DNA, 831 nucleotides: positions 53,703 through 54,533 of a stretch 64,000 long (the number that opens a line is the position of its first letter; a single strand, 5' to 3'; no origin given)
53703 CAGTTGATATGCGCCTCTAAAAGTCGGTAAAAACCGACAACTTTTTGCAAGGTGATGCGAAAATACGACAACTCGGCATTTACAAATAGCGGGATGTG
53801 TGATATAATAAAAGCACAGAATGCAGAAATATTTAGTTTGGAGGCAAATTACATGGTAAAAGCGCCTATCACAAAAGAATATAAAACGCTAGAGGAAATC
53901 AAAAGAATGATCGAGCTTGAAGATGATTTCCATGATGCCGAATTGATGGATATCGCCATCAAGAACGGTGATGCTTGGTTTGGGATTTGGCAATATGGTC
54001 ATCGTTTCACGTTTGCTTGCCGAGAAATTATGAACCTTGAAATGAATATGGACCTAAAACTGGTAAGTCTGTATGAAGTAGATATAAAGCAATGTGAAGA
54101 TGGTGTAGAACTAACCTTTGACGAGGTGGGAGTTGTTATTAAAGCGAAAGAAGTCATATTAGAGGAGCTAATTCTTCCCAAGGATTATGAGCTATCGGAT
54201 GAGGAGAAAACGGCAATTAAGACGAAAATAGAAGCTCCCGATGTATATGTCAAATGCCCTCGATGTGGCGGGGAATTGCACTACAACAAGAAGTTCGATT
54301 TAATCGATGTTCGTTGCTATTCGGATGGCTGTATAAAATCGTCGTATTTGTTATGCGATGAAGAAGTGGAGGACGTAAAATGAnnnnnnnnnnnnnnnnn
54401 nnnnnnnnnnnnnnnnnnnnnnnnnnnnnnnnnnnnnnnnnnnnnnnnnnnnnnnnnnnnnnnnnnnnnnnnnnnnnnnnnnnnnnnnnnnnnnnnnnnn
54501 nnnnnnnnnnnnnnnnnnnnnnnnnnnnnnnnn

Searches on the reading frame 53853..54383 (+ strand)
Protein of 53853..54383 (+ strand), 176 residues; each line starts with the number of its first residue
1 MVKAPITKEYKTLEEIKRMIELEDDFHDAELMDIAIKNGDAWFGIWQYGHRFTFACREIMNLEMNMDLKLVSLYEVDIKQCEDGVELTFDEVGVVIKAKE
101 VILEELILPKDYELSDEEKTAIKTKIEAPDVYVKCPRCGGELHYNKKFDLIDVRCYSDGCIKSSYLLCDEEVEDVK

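Call 6: search_protein_families(library=pfam, proteins=[window:53853-54383:+], max_evalue=0.01)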
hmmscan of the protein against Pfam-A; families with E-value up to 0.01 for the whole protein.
window:53853-54383:+ (176 aa): 1 family
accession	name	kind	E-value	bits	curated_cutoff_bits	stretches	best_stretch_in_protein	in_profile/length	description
PF10122.14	Zn_ribbon_Com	-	0.0057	16.5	22.9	0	124-140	15-32/52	Mu-like prophage protein Com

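Call 10: find_homologous_proteins(query=window:53853-54383:+)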
Query window:53853-54383:+ (176 aa): 11 proteins with E <= 0.001 among 69 candidates.
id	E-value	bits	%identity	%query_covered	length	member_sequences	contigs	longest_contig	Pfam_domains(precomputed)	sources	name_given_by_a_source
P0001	4.8e-112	390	99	100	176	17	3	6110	-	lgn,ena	-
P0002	1.5e-108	379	96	100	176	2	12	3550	-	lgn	-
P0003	5.2e-104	364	91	99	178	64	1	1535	-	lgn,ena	-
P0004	1.9e-97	342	84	98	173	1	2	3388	-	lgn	-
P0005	5.9e-92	325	80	100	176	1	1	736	-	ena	-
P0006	4.3e-90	318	78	100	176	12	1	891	-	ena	-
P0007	1.9e-83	297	72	99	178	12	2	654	-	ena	-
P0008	6.0e-65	237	96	64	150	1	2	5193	-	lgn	-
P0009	6.1e-62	227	86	67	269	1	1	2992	PF08502.16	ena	-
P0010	2.2e-59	218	75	73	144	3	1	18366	-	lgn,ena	-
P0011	4.9e-54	201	87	59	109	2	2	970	-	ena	-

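Call 12: find_encoding_contigs(protein=P0010, flank=10000, max_places=4)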
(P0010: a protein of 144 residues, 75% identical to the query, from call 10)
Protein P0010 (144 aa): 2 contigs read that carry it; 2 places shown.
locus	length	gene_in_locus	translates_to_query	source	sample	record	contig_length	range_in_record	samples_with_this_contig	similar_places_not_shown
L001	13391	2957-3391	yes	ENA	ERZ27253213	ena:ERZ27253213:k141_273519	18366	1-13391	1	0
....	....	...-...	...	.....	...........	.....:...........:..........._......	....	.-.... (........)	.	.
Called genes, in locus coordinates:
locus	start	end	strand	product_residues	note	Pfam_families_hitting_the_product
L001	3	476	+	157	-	?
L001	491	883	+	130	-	-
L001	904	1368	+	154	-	-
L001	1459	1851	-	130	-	-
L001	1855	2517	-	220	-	PF13451:zf_Tbcl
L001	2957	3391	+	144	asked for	-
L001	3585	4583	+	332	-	PF13280:WYL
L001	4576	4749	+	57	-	-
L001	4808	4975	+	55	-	-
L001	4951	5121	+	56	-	-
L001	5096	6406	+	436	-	-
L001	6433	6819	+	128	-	-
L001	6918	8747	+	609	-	PF17764:PriA_3primeBD (faint)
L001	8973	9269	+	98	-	-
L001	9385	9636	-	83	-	-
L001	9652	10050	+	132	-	PF12641:Flavodoxin_3 (weak), PF12724:Flavodoxin_5 (weak)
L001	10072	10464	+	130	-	PF01243:PNPOx_N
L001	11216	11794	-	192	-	PF01558:POR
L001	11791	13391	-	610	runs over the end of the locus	PF01855:POR_N, PF02775:TPP_enzyme_C, PF00037:Fer4 (faint), PF13237:Fer4_10 (faint)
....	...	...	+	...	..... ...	-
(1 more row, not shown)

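Call 13: find_encoding_contigs(protein=P0004, flank=5000, max_places=4)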
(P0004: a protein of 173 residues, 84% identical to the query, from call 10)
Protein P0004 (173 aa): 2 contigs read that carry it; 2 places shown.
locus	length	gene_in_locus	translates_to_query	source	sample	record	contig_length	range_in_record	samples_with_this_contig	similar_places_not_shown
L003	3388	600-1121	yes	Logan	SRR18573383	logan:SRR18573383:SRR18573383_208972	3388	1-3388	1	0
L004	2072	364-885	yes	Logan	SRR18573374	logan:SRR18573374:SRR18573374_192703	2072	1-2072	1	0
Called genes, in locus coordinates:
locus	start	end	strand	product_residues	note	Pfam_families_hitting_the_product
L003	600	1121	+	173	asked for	-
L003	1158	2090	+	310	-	-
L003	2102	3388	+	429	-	?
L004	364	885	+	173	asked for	-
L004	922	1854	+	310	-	-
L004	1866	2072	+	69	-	?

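Call 14: find_encoding_contigs(protein=P0001, flank=6000, max_places=4)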
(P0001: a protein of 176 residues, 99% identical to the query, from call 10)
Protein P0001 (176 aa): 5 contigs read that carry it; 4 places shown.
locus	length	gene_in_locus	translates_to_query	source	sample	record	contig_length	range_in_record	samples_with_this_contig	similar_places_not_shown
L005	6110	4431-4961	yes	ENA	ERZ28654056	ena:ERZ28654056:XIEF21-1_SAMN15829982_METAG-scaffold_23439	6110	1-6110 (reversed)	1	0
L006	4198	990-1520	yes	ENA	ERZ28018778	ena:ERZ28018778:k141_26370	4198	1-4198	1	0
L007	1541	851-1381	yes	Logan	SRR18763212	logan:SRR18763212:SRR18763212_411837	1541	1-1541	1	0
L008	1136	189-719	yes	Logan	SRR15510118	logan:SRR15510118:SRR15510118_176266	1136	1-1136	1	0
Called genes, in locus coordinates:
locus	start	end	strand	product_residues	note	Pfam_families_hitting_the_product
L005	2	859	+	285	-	?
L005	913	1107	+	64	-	PF20612:SHOCT_2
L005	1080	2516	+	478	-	PF00239:Resolvase, PF07508:Recombinase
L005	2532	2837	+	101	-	-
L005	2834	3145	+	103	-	-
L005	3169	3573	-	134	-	-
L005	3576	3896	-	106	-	PF13451:zf_Tbcl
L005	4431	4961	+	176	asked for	-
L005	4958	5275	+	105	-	-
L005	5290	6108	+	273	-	?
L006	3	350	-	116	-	PF13451:zf_Tbcl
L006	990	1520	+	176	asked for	-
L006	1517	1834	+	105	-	-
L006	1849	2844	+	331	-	PF08279:HTH_11 (faint), PF13280:WYL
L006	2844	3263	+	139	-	-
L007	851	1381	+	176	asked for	-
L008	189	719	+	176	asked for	-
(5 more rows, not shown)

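Call 22: find_related_loci(query=window:53853-54383:+, collection=viral_contigs, flank=10000)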
Query window:53853-54383:+ (176 aa) in viral_contigs; peptide patterns used: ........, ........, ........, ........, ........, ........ (x = any residue, [..] = any of these).
17 stretches matched a pattern, but none encodes a relative of the query by tblastn (E <= 1e-3).

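Call 23: find_related_loci(query=window:53853-54383:+, collection=genome_contigs, flank=10000)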
Query window:53853-54383:+ (176 aa) in genome_contigs; peptide patterns used: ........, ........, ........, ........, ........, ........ (x = any residue, [..] = any of these).
142 stretches matched a pattern; 2 encode a relative of the query (tblastn E <= 1e-3); 2 distinct loci.
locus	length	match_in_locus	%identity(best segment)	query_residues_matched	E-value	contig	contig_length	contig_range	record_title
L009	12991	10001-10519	88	1-173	2e-103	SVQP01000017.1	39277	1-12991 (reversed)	MAG: Oscillospiraceae bacterium isolate SIG620 NODE_5690_length_39277_cov_3.182478, whole genome shotgun sequence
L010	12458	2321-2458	78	1-46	3e-20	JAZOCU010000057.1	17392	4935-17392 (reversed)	MAG: Oscillospiraceae bacterium isolate T1900044755_TS20190421.MAGScoT_cleanbin_000002 SGB_2267_k141_1072909, whole geno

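Call 33: find_related_loci(query=A1, collection=metagenome_contigs, flank=10000)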
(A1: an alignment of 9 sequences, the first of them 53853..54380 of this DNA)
Query A1 (176 aa) in metagenome_contigs; peptide patterns used: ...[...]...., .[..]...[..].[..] (x = any residue, [..] = any of these).
600 stretches matched a pattern, but none encodes a relative of the query by tblastn (E <= 1e-3).

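Call 59: search_protein_families(library=pfam, proteins=[L003:1158-2090:+, L003:2102-3388:+, L001:5096-6406:+, L001:6918-8747:+, L001:6433-6819:+, L001:904-1368:+, L001:491-883:+, L001:3-476:+], max_evalue=0.01)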
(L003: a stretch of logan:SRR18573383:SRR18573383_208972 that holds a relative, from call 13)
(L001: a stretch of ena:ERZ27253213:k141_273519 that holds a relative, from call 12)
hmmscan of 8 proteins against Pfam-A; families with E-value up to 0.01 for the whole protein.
L003:1158-2090:+ (310 aa): 1 family
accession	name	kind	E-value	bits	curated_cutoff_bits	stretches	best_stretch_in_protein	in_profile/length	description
PF02020.24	W2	-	0.004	17.6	30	0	260-304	5-45/79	eIF4-gamma/eIF5/eIF2-epsilon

L003:2102-3388:+ (429 aa): 0 families

L001:5096-6406:+ (436 aa): 0 families

L001:6918-8747:+ (609 aa): 1 family
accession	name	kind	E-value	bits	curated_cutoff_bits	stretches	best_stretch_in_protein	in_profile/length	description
PF17764.6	PriA_3primeBD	-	1.7e-05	25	22.7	1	551-606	13-62/96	3'DNA-binding domain (3'BD)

L001:6433-6819:+ (128 aa): 0 families

L001:904-1368:+ (154 aa): 1 family
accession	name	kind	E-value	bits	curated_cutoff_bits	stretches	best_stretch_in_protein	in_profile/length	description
PF00782.25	DSPc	-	6.6e-05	23.2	33.5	1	54-112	38-93/133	Dual specificity phosphatase, catalytic domain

L001:491-883:+ (130 aa): 0 families

L001:3-476:+ (157 aa): 1 family
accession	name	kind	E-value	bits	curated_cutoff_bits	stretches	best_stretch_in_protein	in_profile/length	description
PF00574.28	CLP_protease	-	6.6e-20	72.2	20.2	1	22-146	45-169/182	Clp protease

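Call 61: predict_structure(alignment_id=A1)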
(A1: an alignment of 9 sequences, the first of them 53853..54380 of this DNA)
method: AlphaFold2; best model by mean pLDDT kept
length: 176 residues; sequences in the alignment: 9
mean_pLDDT: 66.3   pTM: 0.62
mean pLDDT of the five models: 66.3, 53.6, 47.1, 36.0, 32.3
residues with pLDDT >= 90: 16; 70-90: 58; 50-70: 67; < 50: 35
segments of 3 or more residues with pLDDT < 50: 1-4, 109-112, 128-132, 161-176
pLDDT, mean of each block of 10 residues (from residue 1): 59 87 62 71 74 86 69 81 87 79 72 54 48 55 54 57 45 38
secondary structure, 60 per line:
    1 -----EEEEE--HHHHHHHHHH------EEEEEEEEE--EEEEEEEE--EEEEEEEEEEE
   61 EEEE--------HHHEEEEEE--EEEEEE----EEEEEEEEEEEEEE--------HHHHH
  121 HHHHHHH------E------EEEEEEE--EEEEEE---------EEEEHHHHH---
elements in order: E6-10 H13-22 E29-37 E40-47 E50-64 E76-81 E84-89 E94-107 H116-127 E141-147 E150-155 E165-168 H169-173

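Call 63: fold_search(model_id=the predicted structure, library=pdb)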
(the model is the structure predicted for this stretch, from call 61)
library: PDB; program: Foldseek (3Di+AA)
matches with E <= 10: 1270; with E <= 0.001: 0
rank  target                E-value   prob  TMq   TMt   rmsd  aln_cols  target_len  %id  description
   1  5vid_B                1.4e-02  0.15  0.17  0.09  20.6       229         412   10  Receptor binding domain of BoNT/B in complex with mini-protein binder Bot.0671.2 (released 2017-09-20)
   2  9qc7_A                2.2e-02  0.13  0.16  0.03  21.2       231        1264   11  BoNT-NTNH complex from Clostridium botulinum Serotype B1 (released 2025-09-10)
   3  7ybd                  2.3e-02  0.23  0.20  0.12  18.0       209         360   11  Crystal structure of sliding DNA clamp of Clostridioides difficile (released 2022-10-19)
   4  3lx1                  2.5e-02  0.38  0.21  0.17  17.9       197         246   11  Crystal Structure analysis of PCNA1 from Thermococcus kodakaraensis tk0535 (released 2011-01-26)
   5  6ul4_A                2.9e-02  0.11  0.15  0.08  21.0       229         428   10  Crystal structure of BoNT/B receptor-binding domain in complex with VHH JLO-G11 (released 2020-03-04)
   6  3q4k_B                3.3e-02  0.20  0.20  0.12  17.3       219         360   10  Structure of a small peptide ligand bound to E.coli DNA sliding clamp (released 2011-12-28)
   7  6y9d_A                3.4e-02  0.28  0.19  0.12  14.2       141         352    8  Crystal structure of the quaternary ammonium Rieske monooxygenase CntA in complex with substrate L-Carnitine (released 2020-11-18)
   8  5vid_C                3.4e-02  0.13  0.15  0.09  20.5       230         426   11  Receptor binding domain of BoNT/B in complex with mini-protein binder Bot.0671.2 (released 2017-09-20)
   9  2nm1_A                3.6e-02  0.11  0.16  0.08  20.6       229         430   11  Structure of BoNT/B in complex with its protein receptor (released 2006-12-19)
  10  6ptv_A                4.3e-02  0.23  0.20  0.11  17.4       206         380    7  Crystal structure of a DnaN sliding clamp (DNA polymerase III subunit beta) from Rickettsia rickettsii bound to grisel (released 2019-08-07)
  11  3q4k_A                4.8e-02  0.20  0.20  0.12  18.1       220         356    9  Structure of a small peptide ligand bound to E.coli DNA sliding clamp (released 2011-12-28)
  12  7evp_A                5.0e-02  0.21  0.20  0.11  18.4       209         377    9  Cryo-EM structure of the Gp168-beta-clamp complex (released 2022-02-16)
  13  3t0p_B                5.0e-02  0.18  0.18  0.11  18.6       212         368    8  Crystal structure of a Putative DNA polymerase III beta subunit (EUBREC_0002; ERE_29750) from Eubacterium rectale ATCC (released 2011-08-10)
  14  1s0g                  5.3e-02  0.13  0.17  0.03  20.0       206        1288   12  Crystal structure of botulinum neurotoxin type B apo form (released 2004-03-16)
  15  6ptv_B                5.6e-02  0.21  0.20  0.11  17.5       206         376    7  Crystal structure of a DnaN sliding clamp (DNA polymerase III subunit beta) from Rickettsia rickettsii bound to grisel (released 2019-08-07)
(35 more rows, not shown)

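Call 64: search_protein_families(library=phrogs, proteins=[window:53853-54383:+], max_evalue=0.001)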
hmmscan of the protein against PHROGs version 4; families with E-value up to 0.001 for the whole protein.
window:53853-54383:+ (176 aa): 0 families

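Call 65: find_encoding_contigs(protein=P0002, flank=4000, max_places=10)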
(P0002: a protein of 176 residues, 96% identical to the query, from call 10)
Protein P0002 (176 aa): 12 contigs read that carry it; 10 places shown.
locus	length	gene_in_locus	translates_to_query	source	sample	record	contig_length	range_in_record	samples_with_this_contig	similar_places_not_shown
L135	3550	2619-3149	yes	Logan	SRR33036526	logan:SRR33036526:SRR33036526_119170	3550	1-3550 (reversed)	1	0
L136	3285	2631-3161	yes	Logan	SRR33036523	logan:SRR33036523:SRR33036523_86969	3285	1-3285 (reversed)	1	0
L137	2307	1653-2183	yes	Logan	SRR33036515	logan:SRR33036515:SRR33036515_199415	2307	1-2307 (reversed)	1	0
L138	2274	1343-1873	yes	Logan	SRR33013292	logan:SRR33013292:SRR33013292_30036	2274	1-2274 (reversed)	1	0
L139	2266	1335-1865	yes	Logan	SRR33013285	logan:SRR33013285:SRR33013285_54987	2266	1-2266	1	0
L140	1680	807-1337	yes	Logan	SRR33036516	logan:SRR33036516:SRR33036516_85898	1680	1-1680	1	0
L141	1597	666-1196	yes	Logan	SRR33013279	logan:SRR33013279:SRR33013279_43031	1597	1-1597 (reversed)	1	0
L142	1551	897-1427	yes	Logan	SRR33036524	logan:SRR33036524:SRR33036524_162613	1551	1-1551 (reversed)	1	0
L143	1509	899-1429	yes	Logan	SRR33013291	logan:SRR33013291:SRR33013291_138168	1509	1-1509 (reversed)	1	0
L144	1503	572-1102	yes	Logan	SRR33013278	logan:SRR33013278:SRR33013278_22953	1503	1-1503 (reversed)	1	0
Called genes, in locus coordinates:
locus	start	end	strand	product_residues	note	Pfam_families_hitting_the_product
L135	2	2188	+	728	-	?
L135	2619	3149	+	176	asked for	-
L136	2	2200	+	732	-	?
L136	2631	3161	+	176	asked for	-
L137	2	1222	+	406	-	?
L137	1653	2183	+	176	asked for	-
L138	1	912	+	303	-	?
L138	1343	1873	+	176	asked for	-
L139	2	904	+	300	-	?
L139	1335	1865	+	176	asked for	-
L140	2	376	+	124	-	?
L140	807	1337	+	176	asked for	-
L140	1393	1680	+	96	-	?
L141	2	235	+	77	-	?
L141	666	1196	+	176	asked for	-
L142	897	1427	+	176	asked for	-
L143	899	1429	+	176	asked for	-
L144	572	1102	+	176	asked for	-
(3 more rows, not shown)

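Call 66: find_encoding_contigs(protein=P0008, flank=6000, max_places=4)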
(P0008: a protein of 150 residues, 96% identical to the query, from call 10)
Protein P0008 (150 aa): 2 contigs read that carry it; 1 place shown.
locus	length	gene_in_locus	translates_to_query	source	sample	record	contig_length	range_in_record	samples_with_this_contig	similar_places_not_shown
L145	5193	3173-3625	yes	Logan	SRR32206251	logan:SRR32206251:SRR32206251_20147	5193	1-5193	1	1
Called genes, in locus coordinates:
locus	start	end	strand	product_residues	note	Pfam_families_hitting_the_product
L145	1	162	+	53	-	?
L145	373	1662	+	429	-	PF13173:AAA_14, PF13635:DUF4143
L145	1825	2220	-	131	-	-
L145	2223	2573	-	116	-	PF13451:zf_Tbcl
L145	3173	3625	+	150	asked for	-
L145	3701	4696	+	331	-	PF08279:HTH_11 (faint), PF13280:WYL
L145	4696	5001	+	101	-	-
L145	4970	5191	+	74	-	?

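Call 97: search_protein_families(library=ncbifam, proteins=[window:53853-54383:+], max_evalue=1)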
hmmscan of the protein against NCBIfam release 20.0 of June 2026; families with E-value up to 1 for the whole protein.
window:53853-54383:+ (176 aa): 2 families
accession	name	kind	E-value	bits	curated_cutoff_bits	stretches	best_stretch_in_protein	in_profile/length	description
NF003008.0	PRK03824.1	equivalog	0.0066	16.4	125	1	65-140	40-115/135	hydrogenase nickel incorporation protein HypA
NF033497.1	rubre_like_arch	subfamily_domain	0.014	15.1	32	1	128-142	12-26/34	rubrerythrin-like domain-containing protein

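Call 108: search_protein_families(library=padloc, proteins=[window:53853-54383:+], max_evalue=0.01)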
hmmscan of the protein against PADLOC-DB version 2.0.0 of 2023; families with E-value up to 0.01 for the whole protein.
window:53853-54383:+ (176 aa): 0 families
